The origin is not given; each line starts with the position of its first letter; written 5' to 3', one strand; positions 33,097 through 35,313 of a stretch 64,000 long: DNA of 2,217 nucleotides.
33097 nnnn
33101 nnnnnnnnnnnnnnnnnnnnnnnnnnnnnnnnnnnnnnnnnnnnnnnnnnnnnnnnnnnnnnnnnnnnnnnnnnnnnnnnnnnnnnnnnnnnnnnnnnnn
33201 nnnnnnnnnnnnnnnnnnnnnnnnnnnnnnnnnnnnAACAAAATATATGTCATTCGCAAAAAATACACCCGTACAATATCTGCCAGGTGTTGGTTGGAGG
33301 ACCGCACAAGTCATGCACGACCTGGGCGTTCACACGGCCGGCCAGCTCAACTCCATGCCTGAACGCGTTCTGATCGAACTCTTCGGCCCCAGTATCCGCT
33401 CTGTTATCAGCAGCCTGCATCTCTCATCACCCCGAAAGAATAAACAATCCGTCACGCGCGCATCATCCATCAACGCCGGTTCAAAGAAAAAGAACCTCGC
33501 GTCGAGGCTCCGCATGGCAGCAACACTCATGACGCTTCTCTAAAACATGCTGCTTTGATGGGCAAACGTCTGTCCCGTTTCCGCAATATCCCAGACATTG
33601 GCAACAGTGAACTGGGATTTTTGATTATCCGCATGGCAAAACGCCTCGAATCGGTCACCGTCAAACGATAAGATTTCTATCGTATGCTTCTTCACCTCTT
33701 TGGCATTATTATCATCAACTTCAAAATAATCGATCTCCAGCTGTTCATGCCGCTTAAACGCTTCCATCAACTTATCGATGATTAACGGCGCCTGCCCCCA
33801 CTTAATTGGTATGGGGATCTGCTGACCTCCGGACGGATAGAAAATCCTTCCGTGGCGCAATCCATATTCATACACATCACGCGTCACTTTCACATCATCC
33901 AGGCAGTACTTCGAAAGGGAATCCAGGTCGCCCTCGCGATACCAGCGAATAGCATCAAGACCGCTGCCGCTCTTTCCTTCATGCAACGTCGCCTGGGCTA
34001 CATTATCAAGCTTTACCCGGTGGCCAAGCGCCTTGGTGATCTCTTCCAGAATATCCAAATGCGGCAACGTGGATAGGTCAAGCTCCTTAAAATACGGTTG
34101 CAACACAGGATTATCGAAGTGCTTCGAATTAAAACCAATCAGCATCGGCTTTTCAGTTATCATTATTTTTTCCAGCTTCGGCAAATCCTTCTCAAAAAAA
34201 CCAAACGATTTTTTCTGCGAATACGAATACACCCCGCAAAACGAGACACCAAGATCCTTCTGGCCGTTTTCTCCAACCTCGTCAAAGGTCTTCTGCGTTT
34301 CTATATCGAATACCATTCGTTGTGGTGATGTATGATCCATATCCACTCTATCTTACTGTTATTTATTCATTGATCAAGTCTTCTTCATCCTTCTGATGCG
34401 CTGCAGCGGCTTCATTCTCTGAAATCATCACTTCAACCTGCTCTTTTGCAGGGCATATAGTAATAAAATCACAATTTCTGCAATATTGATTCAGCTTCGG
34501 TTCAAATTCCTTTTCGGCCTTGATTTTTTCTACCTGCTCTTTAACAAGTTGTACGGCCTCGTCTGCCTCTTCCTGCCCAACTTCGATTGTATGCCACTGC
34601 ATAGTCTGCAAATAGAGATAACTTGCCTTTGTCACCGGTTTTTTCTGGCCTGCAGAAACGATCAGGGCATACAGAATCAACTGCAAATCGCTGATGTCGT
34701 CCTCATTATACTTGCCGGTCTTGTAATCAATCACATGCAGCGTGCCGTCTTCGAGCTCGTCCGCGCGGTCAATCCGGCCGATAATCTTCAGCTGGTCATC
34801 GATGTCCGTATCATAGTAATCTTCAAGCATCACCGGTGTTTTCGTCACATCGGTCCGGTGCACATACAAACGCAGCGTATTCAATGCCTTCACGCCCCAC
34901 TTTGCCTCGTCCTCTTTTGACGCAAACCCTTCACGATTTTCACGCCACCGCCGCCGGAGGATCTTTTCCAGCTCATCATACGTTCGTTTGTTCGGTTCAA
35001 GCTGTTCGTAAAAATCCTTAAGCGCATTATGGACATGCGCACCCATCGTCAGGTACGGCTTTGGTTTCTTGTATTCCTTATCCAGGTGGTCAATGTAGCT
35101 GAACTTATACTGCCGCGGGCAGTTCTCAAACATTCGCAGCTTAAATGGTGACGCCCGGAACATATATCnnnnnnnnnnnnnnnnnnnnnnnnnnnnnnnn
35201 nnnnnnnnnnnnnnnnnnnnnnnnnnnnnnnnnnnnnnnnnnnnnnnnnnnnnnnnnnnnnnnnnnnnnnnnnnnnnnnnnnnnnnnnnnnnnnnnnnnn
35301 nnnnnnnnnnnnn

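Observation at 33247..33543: Remnant of a Y-family (DinB-like) polymerase gene directly downstream of lexA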

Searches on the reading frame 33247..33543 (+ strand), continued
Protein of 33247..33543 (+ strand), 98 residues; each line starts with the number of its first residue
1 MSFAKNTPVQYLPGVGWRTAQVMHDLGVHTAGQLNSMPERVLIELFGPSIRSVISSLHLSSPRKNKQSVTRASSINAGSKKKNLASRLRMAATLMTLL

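Call 59: find_homologous_proteins(query=P0051, max_evalue=1e-20)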
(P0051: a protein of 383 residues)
Query P0051 (383 aa): 908 proteins with E <= 1e-20 among 3747 candidates; the best 120 are listed.
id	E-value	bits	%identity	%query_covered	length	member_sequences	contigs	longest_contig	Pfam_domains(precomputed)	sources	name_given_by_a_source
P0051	4.8e-251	850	100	100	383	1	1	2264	PF11799.14,PF00817.26,PF21999.3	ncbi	-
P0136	4.4e-99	350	45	98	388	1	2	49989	PF11799.14,PF00817.26,PF21999.3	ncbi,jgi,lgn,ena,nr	ncbi:DNA polymerase IV [Patescibacteria group bacterium]|nr:DNA polymerase IV [Patescibacteria group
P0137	5.8e-95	336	44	99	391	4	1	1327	PF11799.14,PF00817.26,PF21999.3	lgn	-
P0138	2.8e-94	334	43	99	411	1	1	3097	PF11799.14,PF00817.26,PF11798.15,PF21999.3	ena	-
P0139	1.1e-93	332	43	99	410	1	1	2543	PF11799.14,PF00817.26,PF11798.15,PF21999.3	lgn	-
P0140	4.6e-91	324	42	97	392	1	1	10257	PF11799.14,PF00817.26,PF21999.3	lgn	-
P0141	7.8e-89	316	43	99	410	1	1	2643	PF11799.14,PF00817.26,PF11798.15,PF21999.3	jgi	jgi:DNA polymerase IV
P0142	4.7e-88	314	41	99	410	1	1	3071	PF11799.14,PF00817.26,PF11798.15,PF21999.3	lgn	-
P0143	1.8e-80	289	39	98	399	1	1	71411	PF11799.14,PF00817.26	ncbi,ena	-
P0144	5.6e-60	221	35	96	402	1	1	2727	PF11799.14,PF00817.26,PF11798.15,PF21999.3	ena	-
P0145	6.2e-60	221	35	97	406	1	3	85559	PF11799.14,PF00817.26,PF11798.15,PF21999.3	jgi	-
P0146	6.2e-60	221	35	97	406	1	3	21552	PF11799.14,PF00817.26,PF11798.15,PF21999.3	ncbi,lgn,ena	-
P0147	2.0e-59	219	35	97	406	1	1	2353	PF11799.14,PF00817.26,PF21999.3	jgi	-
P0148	6.7e-59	218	35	96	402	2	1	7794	PF11799.14,PF00817.26,PF11798.15,PF21999.3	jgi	-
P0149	8.9e-59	217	33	97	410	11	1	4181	PF11799.14,PF00817.26,PF11798.15,PF21999.3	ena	-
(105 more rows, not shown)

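Call 60: find_encoding_contigs(protein=P0136, flank=5000, max_places=2)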
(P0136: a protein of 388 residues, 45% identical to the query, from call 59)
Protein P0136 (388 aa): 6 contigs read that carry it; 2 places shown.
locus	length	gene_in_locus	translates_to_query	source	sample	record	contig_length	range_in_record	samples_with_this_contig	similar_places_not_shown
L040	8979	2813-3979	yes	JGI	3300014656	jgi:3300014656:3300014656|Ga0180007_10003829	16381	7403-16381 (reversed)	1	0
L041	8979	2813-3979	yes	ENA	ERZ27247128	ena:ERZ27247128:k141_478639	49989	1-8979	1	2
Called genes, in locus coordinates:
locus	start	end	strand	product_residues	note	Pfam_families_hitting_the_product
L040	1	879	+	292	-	?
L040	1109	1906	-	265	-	-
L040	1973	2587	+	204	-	PF01726:LexA_DNA_bind, PF00717:Peptidase_S24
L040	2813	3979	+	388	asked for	PF00817:IMS, PF21999:IMS_HHH_1 (weak), PF11799:IMS_C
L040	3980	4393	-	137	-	PF00814:TsaD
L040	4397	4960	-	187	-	-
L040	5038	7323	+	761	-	-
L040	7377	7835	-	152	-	PF16320:Ribosomal_L12_N, PF00542:Ribosomal_L12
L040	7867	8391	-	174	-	PF00466:Ribosomal_L10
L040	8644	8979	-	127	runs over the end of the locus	-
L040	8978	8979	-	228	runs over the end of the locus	PF00696:AA_kinase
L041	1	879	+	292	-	?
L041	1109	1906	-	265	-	-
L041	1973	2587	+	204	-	PF01726:LexA_DNA_bind, PF00717:Peptidase_S24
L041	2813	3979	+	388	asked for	PF00817:IMS, PF21999:IMS_HHH_1 (weak), PF11799:IMS_C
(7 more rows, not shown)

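Call 61: find_encoding_contigs(protein=P0143, flank=5000, max_places=1)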
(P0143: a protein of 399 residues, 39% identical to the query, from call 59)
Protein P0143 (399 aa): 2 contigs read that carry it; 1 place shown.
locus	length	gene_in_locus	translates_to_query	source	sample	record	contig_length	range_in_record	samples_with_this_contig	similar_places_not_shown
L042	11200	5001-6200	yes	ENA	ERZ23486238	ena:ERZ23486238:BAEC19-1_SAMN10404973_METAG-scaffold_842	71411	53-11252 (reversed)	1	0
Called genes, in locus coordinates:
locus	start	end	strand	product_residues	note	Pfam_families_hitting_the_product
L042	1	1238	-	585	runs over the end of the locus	PF03717:PBP_dimer, PF00905:Transpeptidase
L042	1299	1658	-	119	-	-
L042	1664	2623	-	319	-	PF01795:Methyltransf_5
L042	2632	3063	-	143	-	PF02381:MraZ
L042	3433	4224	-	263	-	-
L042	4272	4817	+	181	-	PF01726:LexA_DNA_bind, PF00717:Peptidase_S24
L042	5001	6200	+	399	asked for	PF00817:IMS, PF11799:IMS_C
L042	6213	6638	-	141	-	PF00814:TsaD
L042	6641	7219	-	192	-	-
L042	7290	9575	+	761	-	-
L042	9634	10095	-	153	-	PF16320:Ribosomal_L12_N, PF00542:Ribosomal_L12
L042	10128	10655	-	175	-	PF00466:Ribosomal_L10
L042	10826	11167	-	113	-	-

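Call 75: predict_structure(alignment_id=A2)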
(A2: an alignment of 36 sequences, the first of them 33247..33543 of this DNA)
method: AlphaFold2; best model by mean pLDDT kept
length: 98 residues; sequences in the alignment: 36
mean_pLDDT: 78.0   pTM: 0.52
mean pLDDT of the five models: 78.0, 76.8, 75.8, 74.8, 73.4
residues with pLDDT >= 90: 46; 70-90: 25; 50-70: 16; < 50: 11
segments of 3 or more residues with pLDDT < 50: 67-69, 72-78
pLDDT, mean of each block of 10 residues (from residue 1): 87 93 95 91 91 80 50 48 70 74
secondary structure, 60 per line:
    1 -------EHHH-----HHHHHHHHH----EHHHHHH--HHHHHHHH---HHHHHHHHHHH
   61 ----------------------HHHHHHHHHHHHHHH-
elements in order: H17-25 H31-36 H39-46 H50-60 H83-97

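Call 79: search_protein_families(library=padloc, proteins=[window:33247-33543:+], max_evalue=0.01)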
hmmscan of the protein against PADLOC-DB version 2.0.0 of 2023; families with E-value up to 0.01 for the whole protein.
window:33247-33543:+ (98 aa): 0 families

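Call 80: search_protein_families(library=phrogs, proteins=[window:33247-33543:+], max_evalue=0.001)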
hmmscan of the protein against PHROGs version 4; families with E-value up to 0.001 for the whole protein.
window:33247-33543:+ (98 aa): 1 family
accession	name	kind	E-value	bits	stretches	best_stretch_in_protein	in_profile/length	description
phrog_1268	-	DNA, RNA and nucleotide metabolism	0.00017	21.6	1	4-57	178-231/425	DNA polymerase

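Call 89: find_related_loci(query=A4, collection=metagenome_contigs, flank=4000)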
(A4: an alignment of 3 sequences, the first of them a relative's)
Query A4 (87 aa) in metagenome_contigs; peptide patterns used: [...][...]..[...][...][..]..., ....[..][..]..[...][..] (x = any residue, [..] = any of these).
600 stretches matched a pattern, but none encodes a relative of the query by tblastn (E <= 1e-3).

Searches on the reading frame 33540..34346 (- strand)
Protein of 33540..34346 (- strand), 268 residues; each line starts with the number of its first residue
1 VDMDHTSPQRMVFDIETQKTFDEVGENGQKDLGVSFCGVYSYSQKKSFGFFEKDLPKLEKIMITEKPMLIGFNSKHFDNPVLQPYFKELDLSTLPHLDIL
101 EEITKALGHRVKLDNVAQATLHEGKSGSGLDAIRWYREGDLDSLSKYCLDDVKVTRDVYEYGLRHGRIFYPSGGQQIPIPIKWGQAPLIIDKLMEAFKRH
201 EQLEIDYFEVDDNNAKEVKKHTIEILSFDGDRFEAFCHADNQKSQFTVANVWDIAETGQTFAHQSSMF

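Call 3: search_protein_families(library=pfam, proteins=[window:33540-34346:-], max_evalue=1)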
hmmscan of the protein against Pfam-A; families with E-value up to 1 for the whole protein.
window:33540-34346:- (268 aa): 5 families
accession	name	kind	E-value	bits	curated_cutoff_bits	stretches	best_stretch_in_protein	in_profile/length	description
PF13482.12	RNase_H_2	-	5.3e-12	46.4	22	1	13-160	3-162/165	RNase_H superfamily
PF10108.15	DNA_pol_B_exo2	-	3.1e-07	30.7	24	1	94-156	104-167/213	Predicted 3'-5' exonuclease related to the exonuclease domain of PolB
PF15935.10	RnlA_toxin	-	0.045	14.5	27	1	191-246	16-67/87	RNase LS, bacterial toxin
PF03730.19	Ku_C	-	0.069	14.2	23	1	72-105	2-34/90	Ku70/Ku80 C-terminal arm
PF22075.2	DUF6939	-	0.14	12.2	27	1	169-221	35-85/167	Family of unknown function (DUF6939)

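Call 4: search_protein_families(library=ncbifam, proteins=[window:33540-34346:-], max_evalue=1)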
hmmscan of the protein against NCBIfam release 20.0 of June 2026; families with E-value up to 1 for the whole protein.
window:33540-34346:- (268 aa): 1 family
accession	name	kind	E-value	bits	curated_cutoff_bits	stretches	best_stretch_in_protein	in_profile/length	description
NF006589.0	PRK09121.1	equivalog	0.013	14.6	392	1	180-239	126-188/342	methionine synthase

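Call 79: search_protein_families(library=padloc, proteins=[window:33540-34346:-], max_evalue=0.01)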
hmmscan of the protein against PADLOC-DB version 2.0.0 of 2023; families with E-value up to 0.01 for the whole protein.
window:33540-34346:- (268 aa): 0 families

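Call 80: search_protein_families(library=phrogs, proteins=[window:33540-34346:-], max_evalue=0.001)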
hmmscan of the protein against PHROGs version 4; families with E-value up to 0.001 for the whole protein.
window:33540-34346:- (268 aa): 3 families
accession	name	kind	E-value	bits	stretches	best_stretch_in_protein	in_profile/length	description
phrog_403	-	DNA, RNA and nucleotide metabolism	2.3e-12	47.5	1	4-163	61-247/321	DNA polymerase exonuclease subunit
phrog_1252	-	DNA, RNA and nucleotide metabolism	7.8e-05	22.4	0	37-89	68-124/663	DNA polymerase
phrog_17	-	DNA, RNA and nucleotide metabolism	0.00016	20.8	1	9-160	671-822/1445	DNA polymerase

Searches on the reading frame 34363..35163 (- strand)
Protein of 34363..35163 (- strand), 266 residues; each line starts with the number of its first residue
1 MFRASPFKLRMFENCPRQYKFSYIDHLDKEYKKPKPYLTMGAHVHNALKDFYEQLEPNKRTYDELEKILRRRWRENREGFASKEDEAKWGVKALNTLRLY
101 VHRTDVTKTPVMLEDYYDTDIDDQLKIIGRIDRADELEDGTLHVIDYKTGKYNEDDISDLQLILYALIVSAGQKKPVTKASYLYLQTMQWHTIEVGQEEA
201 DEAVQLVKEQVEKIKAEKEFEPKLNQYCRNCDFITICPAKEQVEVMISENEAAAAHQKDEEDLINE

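Call 3: search_protein_families(library=pfam, proteins=[window:34363-35163:-], max_evalue=1)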
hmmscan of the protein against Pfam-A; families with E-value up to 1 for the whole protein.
window:34363-35163:- (266 aa): 3 families
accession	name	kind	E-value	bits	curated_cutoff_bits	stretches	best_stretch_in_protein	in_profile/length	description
PF12705.13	PDDEXK_1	-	7.4e-39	134.6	22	1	4-238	2-247/247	PD-(D/E)XK nuclease superfamily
PF01930.23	Cas_Cas4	-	4e-07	30.7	22.7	1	128-237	53-158/160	Domain of unknown function DUF83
PF10926.14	DUF2800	-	0.0012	18.6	21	1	127-262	118-257/368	Protein of unknown function (DUF2800)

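Call 4: search_protein_families(library=ncbifam, proteins=[window:34363-35163:-], max_evalue=1)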
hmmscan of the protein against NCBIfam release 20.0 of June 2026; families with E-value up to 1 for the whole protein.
window:34363-35163:- (266 aa): 6 families
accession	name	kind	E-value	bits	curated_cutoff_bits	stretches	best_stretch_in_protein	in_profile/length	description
TIGR00372.1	cas4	equivalog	1.6e-15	57.4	65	1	117-238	57-179/180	CRISPR-associated protein Cas4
TIGR02786.1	addB_alphas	equivalog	1.7e-10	39.7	486.5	1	37-212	787-968/1024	double-strand break repair protein AddB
TIGR03623.1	TIGR03623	subfamily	5.6e-09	34.8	299.6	1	124-211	734-823/876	probable DNA repair protein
TIGR04085.1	rSAM_more_4Fe4S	domain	0.056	13.9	27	1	198-238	31-71/93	SPASM domain-containing protein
TIGR03976.1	chp_LLNDYxLRE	equivalog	0.093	13.1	50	1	175-227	9-62/90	His-Xaa-Ser system protein HxsD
TIGR02773.1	addB_Gpos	equivalog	0.11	10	903.7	1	123-164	930-970/1159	helicase-exonuclease AddAB subunit AddB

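Call 79: search_protein_families(library=padloc, proteins=[window:34363-35163:-], max_evalue=0.01)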
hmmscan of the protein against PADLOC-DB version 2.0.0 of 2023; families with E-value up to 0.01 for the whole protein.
window:34363-35163:- (266 aa): 20 families
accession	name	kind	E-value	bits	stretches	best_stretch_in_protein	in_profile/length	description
PDLC00943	Cas4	-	4.2e-16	57.4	1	117-238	57-179/180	CRISPR-associated protein Cas4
PDLC01250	Cas4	-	2.1e-15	55.4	1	123-238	58-168/168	"CAS-I,CAS-II,CAS-III,CAS-IV,CAS-V,CAS-VI; acquisition_associated"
PDLC01447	Cas4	-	3.8e-14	51.5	1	4-240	5-160/161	"CAS-I,CAS-II,CAS-III,CAS-IV,CAS-V,CAS-VI; acquisition_associated"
PDLC00944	Cas4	-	1.1e-12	46.5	1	125-238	65-177/177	Cas4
PDLC02034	Cas4d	-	1.5e-12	45.6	1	123-244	68-187/192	-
PDLC01773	Cas4c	-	1.8e-11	41.9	1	123-250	82-209/229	-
PDLC02410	Aga_Cas4-like_Nuc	-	1e-10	39.8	1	125-239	132-252/255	Class II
PDLC01747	Cas1g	-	1.4e-10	38.4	1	122-246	58-185/523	-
PDLC02087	Cas4b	-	2.7e-09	35.4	1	113-237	61-188/189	-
PDLC02083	Cas4_II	-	3.7e-09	35.2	1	124-237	72-183/186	-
PDLC01611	Cas4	-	4.5e-09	34.8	1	124-237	53-156/158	"CAS-I,CAS-II,CAS-III,CAS-IV,CAS-V,CAS-VI; acquisition_associated"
PDLC00060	DruK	-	1.1e-08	32.8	1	122-238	138-260/347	PD-(D/E)XK nuclease superfamily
PDLC02035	Cas4d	-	3.6e-06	24.6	1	113-243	54-180/196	-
PDLC00059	DruK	-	3.6e-06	24.4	1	122-237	121-234/326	PD-(D/E)XK nuclease superfamily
PDLC01771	Cas4b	-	6.4e-06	24.4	1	103-239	32-160/162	-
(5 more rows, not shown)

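Call 80: search_protein_families(library=phrogs, proteins=[window:34363-35163:-], max_evalue=0.001)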
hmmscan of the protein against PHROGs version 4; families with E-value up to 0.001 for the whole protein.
window:34363-35163:- (266 aa): 5 families
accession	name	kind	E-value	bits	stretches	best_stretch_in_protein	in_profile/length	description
phrog_69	-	DNA, RNA and nucleotide metabolism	6.3e-25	89.1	1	8-261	94-348/501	exonuclease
phrog_1218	-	DNA, RNA and nucleotide metabolism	1.3e-16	61.8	1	8-216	14-238/364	exonuclease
phrog_1870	-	DNA, RNA and nucleotide metabolism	1.9e-07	31.6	1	115-243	156-291/313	exonuclease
phrog_1706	-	DNA, RNA and nucleotide metabolism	3.2e-07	31.1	1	12-253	55-258/293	CRISPR/Cas system associated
phrog_298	-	DNA, RNA and nucleotide metabolism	5.1e-06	27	1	123-227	162-269/293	exonuclease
